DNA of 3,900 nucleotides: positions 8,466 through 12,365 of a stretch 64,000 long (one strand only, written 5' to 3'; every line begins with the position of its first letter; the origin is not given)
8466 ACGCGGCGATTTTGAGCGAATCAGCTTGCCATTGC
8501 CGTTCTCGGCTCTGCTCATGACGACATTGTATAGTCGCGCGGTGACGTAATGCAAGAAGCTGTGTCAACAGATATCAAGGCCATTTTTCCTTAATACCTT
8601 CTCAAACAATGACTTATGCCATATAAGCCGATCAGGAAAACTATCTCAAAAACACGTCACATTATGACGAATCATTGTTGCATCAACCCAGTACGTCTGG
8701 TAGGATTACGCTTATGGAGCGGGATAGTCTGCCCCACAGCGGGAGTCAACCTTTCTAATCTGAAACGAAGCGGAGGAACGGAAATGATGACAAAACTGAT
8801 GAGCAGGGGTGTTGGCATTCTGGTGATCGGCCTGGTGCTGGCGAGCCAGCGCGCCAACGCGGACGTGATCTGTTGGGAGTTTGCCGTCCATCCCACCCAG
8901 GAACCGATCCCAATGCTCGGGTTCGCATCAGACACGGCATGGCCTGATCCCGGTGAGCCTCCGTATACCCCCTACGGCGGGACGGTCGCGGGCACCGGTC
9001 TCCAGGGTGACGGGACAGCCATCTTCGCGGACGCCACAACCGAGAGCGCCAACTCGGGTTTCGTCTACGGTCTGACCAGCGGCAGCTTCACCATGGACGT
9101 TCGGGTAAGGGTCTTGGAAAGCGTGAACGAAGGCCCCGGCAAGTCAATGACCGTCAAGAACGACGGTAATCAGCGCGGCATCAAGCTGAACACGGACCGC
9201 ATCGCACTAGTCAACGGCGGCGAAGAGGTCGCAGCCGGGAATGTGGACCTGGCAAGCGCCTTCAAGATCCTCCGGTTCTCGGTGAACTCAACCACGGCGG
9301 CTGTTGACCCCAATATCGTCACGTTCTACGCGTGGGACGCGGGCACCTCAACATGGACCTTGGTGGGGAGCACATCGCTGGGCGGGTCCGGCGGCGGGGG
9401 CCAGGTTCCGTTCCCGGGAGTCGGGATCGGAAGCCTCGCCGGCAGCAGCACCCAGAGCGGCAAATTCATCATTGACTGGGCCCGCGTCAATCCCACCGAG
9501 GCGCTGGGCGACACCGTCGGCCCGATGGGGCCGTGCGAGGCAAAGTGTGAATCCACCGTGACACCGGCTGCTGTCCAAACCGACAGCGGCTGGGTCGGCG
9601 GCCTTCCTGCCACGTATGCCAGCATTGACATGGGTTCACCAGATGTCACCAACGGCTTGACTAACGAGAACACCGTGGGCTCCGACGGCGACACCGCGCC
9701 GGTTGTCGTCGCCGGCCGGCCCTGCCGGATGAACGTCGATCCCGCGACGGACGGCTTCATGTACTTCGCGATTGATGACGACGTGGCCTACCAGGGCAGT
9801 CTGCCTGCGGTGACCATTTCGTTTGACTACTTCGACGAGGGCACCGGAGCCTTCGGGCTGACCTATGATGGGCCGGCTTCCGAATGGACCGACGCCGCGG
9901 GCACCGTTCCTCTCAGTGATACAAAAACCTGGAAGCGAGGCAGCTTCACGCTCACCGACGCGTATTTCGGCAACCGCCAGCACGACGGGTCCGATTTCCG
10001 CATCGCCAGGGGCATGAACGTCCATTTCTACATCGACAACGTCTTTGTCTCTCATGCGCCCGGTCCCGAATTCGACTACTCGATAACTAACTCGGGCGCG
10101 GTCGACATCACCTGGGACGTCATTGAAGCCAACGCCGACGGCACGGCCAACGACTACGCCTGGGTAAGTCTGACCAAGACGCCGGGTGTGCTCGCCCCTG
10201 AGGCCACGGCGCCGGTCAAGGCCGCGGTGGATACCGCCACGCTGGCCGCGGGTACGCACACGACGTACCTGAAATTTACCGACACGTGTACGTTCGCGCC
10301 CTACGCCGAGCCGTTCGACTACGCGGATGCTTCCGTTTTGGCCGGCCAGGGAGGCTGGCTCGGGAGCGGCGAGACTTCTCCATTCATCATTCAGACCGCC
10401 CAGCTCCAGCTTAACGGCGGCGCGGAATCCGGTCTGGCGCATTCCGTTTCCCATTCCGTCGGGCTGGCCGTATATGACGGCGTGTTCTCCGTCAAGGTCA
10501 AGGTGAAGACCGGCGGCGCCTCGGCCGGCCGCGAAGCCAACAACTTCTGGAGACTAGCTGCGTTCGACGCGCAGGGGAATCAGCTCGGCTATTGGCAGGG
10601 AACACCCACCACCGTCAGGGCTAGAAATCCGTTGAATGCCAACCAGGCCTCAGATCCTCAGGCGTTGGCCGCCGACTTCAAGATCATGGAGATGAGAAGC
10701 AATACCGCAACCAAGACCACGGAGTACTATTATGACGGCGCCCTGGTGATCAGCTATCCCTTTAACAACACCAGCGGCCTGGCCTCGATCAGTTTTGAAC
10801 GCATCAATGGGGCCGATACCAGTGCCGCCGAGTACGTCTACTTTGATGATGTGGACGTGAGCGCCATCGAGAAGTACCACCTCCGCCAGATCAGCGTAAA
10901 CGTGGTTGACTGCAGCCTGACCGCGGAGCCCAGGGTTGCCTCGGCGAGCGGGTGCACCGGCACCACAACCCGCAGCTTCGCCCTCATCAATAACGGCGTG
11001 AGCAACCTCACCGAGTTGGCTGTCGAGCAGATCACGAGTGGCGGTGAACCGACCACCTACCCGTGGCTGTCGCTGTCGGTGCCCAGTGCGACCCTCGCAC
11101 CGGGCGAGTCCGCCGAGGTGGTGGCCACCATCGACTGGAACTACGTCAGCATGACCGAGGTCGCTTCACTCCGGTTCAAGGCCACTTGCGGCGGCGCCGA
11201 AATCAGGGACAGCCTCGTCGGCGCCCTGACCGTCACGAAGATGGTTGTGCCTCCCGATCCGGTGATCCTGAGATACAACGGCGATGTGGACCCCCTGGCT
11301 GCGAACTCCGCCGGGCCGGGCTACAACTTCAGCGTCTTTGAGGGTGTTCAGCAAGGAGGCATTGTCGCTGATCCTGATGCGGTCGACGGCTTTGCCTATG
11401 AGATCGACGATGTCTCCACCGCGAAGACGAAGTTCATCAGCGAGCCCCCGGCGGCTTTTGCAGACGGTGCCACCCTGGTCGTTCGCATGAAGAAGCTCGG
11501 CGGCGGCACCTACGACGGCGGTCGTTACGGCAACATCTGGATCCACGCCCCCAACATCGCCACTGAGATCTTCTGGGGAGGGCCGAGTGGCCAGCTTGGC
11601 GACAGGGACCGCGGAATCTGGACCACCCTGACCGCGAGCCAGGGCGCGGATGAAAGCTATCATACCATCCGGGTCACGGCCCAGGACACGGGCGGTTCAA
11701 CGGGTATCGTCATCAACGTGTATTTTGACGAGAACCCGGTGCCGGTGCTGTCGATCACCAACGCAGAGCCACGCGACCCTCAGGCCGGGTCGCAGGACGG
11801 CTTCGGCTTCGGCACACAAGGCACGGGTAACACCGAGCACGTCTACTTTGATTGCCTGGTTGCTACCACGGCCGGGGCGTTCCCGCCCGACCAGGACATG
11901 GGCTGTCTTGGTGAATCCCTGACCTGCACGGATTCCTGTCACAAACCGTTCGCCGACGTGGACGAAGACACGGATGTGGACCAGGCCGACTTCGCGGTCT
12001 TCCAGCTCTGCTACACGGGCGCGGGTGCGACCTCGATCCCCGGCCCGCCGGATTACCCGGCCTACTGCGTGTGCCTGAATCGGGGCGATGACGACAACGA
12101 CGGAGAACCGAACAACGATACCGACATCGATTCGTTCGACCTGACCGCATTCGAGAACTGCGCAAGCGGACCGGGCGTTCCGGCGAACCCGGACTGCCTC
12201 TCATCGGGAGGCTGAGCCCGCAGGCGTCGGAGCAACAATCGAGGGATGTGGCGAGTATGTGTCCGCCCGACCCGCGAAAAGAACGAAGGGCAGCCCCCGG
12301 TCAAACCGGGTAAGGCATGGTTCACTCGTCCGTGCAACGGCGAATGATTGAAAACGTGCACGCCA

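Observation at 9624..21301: Unannotated ~150-aa X module present in four different secreted proteins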

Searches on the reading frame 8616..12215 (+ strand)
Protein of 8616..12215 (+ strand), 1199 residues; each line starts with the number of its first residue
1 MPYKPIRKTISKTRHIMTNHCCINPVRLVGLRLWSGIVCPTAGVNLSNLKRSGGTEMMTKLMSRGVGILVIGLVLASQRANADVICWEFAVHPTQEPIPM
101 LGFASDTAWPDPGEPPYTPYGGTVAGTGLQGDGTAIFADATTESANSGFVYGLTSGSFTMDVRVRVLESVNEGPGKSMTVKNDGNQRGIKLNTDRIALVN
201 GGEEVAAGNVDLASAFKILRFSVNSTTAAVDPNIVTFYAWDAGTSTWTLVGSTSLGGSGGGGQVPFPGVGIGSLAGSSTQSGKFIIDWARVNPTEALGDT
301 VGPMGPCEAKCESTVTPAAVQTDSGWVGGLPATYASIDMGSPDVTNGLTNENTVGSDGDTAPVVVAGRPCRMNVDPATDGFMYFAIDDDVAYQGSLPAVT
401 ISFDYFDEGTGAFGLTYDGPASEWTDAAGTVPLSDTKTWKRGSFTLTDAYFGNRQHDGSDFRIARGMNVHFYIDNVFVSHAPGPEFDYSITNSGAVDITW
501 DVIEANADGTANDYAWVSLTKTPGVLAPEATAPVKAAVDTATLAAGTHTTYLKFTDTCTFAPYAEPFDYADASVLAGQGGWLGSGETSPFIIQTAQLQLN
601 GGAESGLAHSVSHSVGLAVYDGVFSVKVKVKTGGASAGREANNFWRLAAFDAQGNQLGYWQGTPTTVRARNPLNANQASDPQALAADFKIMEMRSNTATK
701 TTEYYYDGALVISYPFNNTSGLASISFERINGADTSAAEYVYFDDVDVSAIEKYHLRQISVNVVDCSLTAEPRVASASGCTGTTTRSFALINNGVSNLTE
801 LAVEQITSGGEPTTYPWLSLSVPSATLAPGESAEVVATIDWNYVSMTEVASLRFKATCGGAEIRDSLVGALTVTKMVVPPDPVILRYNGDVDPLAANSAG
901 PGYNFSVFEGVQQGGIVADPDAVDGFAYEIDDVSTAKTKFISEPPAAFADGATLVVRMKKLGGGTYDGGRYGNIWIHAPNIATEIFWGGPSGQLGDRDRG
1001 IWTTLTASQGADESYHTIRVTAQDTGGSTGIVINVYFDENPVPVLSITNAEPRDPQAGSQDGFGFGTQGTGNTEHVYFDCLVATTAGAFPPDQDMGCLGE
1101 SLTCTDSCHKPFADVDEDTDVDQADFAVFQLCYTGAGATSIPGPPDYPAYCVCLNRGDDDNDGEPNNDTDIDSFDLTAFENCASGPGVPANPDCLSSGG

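Call 7: search_protein_families(library=pfam, proteins=[window:8616-12215:+], max_evalue=0.01)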
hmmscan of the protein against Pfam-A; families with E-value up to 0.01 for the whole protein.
window:8616-12215:+ (1199 aa): 1 family
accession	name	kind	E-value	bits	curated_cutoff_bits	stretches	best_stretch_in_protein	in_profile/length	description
PF19190.6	BACON_2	-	0.0057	17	25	0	489-551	24-78/94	Viral BACON domain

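Call 12: search_protein_families(library=ncbifam, proteins=[window:8616-12215:+], max_evalue=1)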
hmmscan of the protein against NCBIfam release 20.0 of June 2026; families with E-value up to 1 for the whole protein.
window:8616-12215:+ (1199 aa): 0 families

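Call 57: search_solved_structures(query=window:8616-12215:+, max_evalue=0.01)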
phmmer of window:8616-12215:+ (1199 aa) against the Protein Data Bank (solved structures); distinct sequences matched with E-value up to 0.01: 0.

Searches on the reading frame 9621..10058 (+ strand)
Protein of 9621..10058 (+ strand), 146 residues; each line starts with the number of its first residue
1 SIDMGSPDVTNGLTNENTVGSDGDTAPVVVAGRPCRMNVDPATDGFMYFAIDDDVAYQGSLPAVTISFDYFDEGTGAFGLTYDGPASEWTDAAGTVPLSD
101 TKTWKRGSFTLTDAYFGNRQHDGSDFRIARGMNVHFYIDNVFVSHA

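Call 11: search_protein_families(library=pfam, proteins=[window:9621-10058:+], max_evalue=10)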
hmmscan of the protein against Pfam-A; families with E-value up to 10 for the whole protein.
seq(146 aa): 1 family
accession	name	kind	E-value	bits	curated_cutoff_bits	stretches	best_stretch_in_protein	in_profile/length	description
PF18564.7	Glyco_hydro_5_C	-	0.23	12.4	22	1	26-48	3-25/87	Glycoside hydrolase family 5 C-terminal domain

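Call 13: search_solved_structures(query=A1, max_evalue=10, show_alignments=2)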
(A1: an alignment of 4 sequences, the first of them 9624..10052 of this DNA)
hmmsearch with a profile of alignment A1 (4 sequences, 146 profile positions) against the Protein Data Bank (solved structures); distinct sequences matched with E-value up to 10: 0.
